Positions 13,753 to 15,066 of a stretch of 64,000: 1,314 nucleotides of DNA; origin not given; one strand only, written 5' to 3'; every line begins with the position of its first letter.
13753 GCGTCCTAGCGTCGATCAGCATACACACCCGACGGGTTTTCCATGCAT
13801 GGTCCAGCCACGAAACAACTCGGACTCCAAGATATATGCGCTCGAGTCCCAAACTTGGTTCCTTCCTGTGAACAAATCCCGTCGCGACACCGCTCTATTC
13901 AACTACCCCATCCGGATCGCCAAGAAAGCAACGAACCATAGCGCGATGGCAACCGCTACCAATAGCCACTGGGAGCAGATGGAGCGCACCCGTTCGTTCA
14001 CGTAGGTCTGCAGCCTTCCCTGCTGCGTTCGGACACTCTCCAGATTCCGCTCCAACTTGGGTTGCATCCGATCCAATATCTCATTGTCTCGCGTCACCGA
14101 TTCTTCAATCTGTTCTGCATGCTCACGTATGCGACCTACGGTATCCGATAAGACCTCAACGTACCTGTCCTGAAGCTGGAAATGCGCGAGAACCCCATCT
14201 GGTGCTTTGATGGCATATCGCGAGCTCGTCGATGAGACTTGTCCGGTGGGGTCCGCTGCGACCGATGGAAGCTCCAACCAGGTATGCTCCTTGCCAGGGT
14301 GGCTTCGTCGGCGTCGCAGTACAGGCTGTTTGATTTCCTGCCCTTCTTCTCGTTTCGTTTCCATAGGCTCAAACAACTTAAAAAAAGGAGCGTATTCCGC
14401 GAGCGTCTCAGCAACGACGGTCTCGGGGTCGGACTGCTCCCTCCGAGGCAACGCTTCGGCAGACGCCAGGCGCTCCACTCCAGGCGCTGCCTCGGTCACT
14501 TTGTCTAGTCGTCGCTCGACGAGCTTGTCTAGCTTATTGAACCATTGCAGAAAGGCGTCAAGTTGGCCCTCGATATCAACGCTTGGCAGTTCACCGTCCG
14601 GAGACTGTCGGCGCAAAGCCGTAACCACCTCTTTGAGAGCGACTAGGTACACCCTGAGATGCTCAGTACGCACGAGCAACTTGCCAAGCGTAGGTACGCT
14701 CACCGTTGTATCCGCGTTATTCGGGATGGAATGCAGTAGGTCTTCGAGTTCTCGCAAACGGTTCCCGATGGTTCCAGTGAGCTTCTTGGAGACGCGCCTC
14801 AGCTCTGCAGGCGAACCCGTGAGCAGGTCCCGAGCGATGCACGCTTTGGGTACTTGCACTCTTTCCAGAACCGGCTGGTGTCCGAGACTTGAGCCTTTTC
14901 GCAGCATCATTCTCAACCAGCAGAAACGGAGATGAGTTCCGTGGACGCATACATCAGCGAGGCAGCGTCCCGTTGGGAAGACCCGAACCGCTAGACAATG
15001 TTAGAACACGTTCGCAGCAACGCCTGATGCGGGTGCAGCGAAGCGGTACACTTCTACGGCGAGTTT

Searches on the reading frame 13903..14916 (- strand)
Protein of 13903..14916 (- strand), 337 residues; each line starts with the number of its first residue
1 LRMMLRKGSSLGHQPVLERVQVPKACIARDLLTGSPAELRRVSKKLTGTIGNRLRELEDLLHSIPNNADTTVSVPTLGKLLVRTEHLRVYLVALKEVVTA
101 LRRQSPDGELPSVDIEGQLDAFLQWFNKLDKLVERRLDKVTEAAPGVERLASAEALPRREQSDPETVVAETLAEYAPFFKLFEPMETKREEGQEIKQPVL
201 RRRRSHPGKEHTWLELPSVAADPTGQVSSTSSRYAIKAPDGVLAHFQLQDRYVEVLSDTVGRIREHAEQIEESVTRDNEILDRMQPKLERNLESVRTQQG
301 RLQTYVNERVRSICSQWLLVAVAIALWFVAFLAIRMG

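Call 8: search_protein_families(library=pfam, proteins=[window:13903-14916:-], max_evalue=0.01)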
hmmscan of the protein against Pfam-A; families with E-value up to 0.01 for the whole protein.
window:13903-14916:- (337 aa): 3 families
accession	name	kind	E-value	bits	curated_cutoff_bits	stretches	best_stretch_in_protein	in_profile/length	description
PF09753.14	Use1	-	5.4e-09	36.5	38.3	1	165-335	78-241/243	Membrane fusion protein Use1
PF18822.6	CdvA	-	0.00036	21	30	0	273-326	12-65/123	CdvA-like coiled-coil domain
PF21689.3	TorS_sensor_domain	-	0.0071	16.3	27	0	85-153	38-105/275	Sensor protein TorS, sensor domain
